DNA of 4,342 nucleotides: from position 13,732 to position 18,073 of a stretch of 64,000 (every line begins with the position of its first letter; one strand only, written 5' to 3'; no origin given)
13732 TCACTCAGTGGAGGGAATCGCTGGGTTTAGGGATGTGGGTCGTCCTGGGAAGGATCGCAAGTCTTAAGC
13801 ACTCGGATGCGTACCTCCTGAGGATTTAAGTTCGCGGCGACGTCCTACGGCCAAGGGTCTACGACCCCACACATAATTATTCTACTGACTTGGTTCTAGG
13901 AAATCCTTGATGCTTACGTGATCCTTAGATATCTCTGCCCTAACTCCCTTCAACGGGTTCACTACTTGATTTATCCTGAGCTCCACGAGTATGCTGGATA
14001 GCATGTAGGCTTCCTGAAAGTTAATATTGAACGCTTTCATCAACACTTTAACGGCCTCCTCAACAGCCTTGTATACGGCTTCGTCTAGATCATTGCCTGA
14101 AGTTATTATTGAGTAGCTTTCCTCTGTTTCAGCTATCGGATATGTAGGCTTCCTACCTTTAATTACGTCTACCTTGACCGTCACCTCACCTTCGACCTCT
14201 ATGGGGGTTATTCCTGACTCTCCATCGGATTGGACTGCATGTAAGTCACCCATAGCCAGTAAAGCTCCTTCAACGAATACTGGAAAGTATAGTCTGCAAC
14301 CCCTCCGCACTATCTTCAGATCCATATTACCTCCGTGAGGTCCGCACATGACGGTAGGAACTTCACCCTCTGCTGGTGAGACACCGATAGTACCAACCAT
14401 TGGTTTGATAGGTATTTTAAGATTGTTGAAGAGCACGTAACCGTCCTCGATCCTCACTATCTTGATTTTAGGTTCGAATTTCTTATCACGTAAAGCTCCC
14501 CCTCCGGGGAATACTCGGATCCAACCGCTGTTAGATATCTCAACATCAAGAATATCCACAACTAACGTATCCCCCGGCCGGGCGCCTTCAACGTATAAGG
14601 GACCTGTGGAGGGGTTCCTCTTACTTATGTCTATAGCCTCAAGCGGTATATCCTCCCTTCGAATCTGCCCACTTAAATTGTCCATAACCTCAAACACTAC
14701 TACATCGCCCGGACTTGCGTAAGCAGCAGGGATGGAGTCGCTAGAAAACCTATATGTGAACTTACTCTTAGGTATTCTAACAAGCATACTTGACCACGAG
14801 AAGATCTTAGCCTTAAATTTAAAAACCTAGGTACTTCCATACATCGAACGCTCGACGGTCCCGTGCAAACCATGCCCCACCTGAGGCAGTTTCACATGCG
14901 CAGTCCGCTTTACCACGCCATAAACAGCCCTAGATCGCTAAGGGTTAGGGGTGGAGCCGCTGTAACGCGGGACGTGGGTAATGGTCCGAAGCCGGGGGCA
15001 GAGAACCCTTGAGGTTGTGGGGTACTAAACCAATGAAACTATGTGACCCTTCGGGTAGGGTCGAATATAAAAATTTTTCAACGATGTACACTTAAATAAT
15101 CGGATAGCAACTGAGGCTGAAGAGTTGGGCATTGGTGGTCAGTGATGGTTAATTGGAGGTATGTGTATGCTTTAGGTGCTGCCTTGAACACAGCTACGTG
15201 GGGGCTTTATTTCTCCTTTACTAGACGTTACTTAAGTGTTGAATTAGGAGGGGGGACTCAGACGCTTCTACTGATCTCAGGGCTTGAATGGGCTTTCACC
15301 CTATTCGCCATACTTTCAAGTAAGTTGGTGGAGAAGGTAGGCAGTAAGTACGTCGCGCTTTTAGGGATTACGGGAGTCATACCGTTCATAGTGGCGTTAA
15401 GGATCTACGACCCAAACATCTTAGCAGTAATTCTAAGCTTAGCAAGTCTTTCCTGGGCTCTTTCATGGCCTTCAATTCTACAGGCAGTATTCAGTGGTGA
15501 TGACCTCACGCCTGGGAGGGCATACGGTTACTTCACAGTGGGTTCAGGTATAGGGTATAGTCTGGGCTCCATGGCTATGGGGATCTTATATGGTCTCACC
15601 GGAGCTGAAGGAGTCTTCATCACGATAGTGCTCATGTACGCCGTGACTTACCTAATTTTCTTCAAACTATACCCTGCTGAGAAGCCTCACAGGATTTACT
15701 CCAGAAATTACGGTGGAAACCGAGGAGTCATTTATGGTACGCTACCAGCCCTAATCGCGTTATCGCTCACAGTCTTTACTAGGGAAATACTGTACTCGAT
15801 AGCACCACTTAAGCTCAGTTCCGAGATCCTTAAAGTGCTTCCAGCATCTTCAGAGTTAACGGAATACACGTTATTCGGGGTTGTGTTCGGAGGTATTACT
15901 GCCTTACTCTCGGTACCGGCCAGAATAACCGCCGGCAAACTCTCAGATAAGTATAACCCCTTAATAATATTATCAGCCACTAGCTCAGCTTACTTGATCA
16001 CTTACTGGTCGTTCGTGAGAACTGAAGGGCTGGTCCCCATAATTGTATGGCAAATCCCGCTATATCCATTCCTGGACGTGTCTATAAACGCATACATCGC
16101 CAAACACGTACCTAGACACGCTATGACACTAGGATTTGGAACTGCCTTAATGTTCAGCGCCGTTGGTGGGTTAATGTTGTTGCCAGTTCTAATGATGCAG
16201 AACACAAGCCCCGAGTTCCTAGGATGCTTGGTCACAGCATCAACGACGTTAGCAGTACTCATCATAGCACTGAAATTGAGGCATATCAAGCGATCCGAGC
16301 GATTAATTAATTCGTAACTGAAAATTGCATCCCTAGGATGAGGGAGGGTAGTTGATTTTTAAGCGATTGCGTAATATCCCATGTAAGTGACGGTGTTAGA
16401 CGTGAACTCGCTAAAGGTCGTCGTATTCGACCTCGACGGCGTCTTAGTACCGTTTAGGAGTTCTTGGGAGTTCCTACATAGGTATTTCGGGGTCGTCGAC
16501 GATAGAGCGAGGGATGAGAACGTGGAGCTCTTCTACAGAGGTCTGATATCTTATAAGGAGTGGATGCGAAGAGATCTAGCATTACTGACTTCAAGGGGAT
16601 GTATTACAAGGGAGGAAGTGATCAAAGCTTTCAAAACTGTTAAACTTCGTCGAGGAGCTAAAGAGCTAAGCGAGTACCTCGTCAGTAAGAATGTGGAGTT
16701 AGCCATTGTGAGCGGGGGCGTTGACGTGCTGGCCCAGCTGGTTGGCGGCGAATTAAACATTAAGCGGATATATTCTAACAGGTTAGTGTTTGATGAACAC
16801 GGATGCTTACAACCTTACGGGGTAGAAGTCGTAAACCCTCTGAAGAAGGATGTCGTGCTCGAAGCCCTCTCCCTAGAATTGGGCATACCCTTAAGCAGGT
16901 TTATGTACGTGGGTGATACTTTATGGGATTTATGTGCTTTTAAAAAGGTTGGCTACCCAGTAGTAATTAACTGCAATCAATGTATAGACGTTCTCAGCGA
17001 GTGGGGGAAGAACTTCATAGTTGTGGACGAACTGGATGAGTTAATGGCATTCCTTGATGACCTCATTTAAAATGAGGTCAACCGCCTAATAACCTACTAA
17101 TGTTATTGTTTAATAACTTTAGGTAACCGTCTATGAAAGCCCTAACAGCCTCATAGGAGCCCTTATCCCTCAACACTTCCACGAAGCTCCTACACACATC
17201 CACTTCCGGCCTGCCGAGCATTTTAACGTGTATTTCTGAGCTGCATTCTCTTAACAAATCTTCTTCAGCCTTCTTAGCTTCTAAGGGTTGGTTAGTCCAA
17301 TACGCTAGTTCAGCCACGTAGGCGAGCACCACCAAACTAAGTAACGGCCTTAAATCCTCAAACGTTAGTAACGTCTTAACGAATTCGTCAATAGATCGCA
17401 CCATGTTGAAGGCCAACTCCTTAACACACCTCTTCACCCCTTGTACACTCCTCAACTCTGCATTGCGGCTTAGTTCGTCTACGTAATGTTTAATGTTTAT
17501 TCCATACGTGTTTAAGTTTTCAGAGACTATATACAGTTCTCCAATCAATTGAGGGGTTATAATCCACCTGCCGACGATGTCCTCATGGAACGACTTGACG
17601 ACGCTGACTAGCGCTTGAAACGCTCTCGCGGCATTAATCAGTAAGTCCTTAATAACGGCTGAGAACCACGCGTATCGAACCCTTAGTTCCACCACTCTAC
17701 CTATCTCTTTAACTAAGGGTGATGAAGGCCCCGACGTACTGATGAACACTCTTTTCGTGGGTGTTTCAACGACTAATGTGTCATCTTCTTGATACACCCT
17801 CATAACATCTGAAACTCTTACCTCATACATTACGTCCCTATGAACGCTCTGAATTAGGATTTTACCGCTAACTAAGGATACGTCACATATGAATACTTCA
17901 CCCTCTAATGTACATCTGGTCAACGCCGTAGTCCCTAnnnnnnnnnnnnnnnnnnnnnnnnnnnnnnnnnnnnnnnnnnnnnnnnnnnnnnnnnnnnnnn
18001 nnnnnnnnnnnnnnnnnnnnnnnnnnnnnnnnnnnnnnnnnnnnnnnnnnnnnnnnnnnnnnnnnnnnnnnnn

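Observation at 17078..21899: Orphan three-gene membrane-associated operon divergently paired with an Mrr-type PD-(D/E)XK nuclease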

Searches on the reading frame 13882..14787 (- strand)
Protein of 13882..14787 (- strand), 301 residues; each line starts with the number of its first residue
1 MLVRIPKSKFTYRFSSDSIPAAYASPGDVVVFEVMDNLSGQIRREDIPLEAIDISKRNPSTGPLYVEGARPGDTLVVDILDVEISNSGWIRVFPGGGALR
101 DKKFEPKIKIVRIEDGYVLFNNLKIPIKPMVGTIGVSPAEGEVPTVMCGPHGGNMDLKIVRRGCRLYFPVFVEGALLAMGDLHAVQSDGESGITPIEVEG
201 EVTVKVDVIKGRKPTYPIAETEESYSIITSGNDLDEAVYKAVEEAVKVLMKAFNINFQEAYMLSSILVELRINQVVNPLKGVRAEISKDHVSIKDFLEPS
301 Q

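Call 90: search_protein_families(library=pfam, proteins=[window:13882-14787:-], max_evalue=0.00001)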
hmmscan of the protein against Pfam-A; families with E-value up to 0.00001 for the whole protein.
window:13882-14787:- (301 aa): 1 family
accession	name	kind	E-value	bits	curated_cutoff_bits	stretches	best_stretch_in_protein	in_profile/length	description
PF03069.20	FmdA_AmdA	-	6.4e-42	144.2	27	2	145-277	203-356/373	Acetamidase/Formamidase family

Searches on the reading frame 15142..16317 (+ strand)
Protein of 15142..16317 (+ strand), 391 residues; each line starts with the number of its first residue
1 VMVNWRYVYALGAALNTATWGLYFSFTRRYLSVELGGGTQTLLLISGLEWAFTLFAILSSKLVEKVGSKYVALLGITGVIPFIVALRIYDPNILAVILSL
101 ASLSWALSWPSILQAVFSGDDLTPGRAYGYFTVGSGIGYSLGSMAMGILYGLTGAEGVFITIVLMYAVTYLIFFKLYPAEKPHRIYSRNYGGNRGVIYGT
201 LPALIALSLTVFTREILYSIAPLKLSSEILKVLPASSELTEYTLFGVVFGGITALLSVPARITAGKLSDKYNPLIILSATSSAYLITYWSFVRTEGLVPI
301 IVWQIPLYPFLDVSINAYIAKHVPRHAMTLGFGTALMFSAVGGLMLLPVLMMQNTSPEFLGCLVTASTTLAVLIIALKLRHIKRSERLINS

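Call 3: search_protein_families(library=pfam, proteins=[window:15142-16317:+], max_evalue=1)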
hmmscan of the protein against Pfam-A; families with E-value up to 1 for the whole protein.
window:15142-16317:+ (391 aa): 1 family
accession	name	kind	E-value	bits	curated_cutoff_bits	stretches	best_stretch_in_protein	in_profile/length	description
PF07690.21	MFS_1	-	3.4e-20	72.7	33.4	1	10-344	2-344/347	Major Facilitator Superfamily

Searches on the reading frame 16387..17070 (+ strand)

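Call 3: search_protein_families(library=pfam, proteins=[window:16387-17070:+], max_evalue=1)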
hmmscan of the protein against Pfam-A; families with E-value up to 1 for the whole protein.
window:16387-17070:+ (227 aa): 8 families
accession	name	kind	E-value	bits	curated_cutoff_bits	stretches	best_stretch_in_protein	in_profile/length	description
PF00702.32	Hydrolase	-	4.6e-15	56.9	26.4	1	10-189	2-191/191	haloacid dehalogenase-like hydrolase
PF12710.13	HAD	-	3.9e-12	47.4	27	1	12-185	1-188/189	haloacid dehalogenase-like hydrolase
PF06888.18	Put_Phosphatase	-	9.6e-07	28.9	27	1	11-188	2-188/234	Putative Phosphatase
PF13419.12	HAD_2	-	3.2e-05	24.6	23.8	1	12-193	1-176/178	Haloacid dehalogenase-like hydrolase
PF05822.18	UMPH-1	-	0.00012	22.2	23.7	1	57-158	60-167/246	Pyrimidine 5'-nucleotidase (UMPH-1)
PF03031.24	NIF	-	0.0017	18.5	21.8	1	10-145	1-95/160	NLI interacting factor-like phosphatase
PF08282.18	Hydrolase_3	-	0.0092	16.2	20.9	1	152-194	186-228/255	haloacid dehalogenase-like hydrolase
PF09625.15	VP9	-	0.2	12.3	27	1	76-131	18-76/79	VP9 protein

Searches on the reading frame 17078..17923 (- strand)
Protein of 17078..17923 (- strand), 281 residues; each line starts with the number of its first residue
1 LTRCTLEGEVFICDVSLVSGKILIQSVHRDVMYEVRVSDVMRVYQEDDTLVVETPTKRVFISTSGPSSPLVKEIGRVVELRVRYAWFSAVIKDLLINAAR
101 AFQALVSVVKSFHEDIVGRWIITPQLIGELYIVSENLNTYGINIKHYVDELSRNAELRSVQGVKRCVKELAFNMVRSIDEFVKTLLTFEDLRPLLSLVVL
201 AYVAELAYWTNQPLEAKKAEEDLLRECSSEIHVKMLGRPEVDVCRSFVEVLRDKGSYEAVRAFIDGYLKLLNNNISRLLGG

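Call 3: search_protein_families(library=pfam, proteins=[window:17078-17923:-], max_evalue=1)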
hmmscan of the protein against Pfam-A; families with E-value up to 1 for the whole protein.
window:17078-17923:- (281 aa): 0 families

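Call 4: search_protein_families(library=padloc, proteins=[window:17078-17923:-], max_evalue=1)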
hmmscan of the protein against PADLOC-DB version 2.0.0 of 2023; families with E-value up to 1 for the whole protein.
window:17078-17923:- (281 aa): 0 families

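Call 5: search_protein_families(library=ncbifam, proteins=[window:17078-17923:-], max_evalue=1)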
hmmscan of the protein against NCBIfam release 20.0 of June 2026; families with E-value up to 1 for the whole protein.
window:17078-17923:- (281 aa): 0 families

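Call 21: find_homologous_proteins(query=A3)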
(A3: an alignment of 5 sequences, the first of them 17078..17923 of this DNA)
Query A3 (5 sequences) (281 aa, profile of the alignment): 8 proteins with E <= 0.001 among 8000 candidates.
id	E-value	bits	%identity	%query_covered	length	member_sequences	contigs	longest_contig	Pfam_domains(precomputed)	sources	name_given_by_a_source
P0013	1.2e-151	522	56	99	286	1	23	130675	-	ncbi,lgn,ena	ncbi:MAG: hypothetical protein QXY36_00390 [Sulfolobales archaeon]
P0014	1.2e-151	522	56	99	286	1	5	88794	-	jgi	-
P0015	5.4e-150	516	52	99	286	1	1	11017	-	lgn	-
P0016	8.8e-150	516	100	100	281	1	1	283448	-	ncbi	-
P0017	9.2e-148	509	52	100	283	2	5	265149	-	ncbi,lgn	ncbi:MAG: hypothetical protein QXO98_00530 [Sulfolobales archaeon]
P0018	3.5e-146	504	58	100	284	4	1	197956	-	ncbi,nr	ncbi:MAG: hypothetical protein N3G48_03750 [Sulfolobales archaeon]|nr:hypothetical protein [Sulfolob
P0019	1.9e-122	426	55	100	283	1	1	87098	-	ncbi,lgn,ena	-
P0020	2.8e-120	419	56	100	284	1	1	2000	-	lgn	-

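Call 30: search_solved_structures(query=A3, max_evalue=10)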
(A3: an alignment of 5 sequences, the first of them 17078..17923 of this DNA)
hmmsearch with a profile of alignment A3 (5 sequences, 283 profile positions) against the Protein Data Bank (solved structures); distinct sequences matched with E-value up to 10: 5.
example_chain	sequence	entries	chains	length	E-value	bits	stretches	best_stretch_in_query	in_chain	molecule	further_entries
7nmq_A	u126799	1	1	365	0.064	15.6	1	134-190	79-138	Hemolysin BL lytic component L1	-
1ybq_A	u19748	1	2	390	2.4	10.4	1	11-42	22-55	Isoaspartyl dipeptidase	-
2aqo_A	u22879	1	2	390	2.4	10.4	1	11-42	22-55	Isoaspartyl dipeptidase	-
1onw_A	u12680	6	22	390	2.4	10.4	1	11-42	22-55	Isoaspartyl dipeptidase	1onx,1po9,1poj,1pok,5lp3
2aqv_A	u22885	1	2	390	2.5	10.4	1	11-42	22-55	Isoaspartyl dipeptidase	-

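Call 66: search_protein_families(library=pfam, alignment_id=A9, max_evalue=0.1)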
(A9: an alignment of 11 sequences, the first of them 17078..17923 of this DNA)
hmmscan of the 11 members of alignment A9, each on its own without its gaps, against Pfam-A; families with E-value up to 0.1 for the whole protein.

A. member 1, window:17078-17923:- (281 aa): 0 families

B. families by the number of members that match (of 11 scanned): 6 families
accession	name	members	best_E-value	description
PF02800.25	Gp_dh_C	1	0.0012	Glyceraldehyde 3-phosphate dehydrogenase, C-terminal domain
PF04510.18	DUF577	1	0.018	Family of unknown function (DUF577)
PF13058.12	DUF3920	1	0.035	Protein of unknown function (DUF3920)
PF19377.4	DUF5952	1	0.048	Family of unknown function (DUF5952)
PF16088.10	BORCS7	1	0.049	BLOC-1-related complex sub-unit 7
PF02657.20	SufE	1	0.07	Fe-S metabolism associated domain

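Call 119: search_protein_families(library=phrogs, proteins=[window:17078-17923:-], max_evalue=0.01)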
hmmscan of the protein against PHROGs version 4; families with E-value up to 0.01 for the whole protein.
window:17078-17923:- (281 aa): 0 families

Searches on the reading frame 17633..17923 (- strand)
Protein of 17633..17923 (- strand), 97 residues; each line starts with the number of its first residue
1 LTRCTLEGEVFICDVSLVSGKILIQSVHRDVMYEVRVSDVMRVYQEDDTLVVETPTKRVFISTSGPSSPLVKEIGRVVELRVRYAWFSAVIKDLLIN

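Call 102: search_solved_structures(query=A14, max_evalue=10, show_alignments=2)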
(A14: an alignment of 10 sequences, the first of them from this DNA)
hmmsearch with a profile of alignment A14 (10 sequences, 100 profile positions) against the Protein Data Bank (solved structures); distinct sequences matched with E-value up to 10: 7.
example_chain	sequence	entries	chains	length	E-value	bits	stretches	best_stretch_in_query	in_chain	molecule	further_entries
2lfo_A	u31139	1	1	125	0.0025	21.2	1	8-46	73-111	Fatty acid-binding protein, liver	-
1mvg_A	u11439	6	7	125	0.0031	20.9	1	8-46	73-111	Liver basic Fatty Acid Binding Protein | Fatty acid-binding protein | Fatty acid-binding protein, liver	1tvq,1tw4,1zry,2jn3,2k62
7o0j_A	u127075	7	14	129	0.0035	20.8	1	8-46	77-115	Fatty acid-binding protein, liver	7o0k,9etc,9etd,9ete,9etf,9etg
2ft9_A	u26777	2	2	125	0.11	15.9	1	8-57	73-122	Fatty acid-binding protein 2, liver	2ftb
2qo5_A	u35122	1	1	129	0.14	15.7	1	8-59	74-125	Liver-basic fatty acid binding protein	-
2qo4_A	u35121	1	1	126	0.15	15.6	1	8-58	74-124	Liver-basic fatty acid binding protein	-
2qo6_A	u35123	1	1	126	0.16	15.4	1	8-58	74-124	Liver-basic fatty acid binding protein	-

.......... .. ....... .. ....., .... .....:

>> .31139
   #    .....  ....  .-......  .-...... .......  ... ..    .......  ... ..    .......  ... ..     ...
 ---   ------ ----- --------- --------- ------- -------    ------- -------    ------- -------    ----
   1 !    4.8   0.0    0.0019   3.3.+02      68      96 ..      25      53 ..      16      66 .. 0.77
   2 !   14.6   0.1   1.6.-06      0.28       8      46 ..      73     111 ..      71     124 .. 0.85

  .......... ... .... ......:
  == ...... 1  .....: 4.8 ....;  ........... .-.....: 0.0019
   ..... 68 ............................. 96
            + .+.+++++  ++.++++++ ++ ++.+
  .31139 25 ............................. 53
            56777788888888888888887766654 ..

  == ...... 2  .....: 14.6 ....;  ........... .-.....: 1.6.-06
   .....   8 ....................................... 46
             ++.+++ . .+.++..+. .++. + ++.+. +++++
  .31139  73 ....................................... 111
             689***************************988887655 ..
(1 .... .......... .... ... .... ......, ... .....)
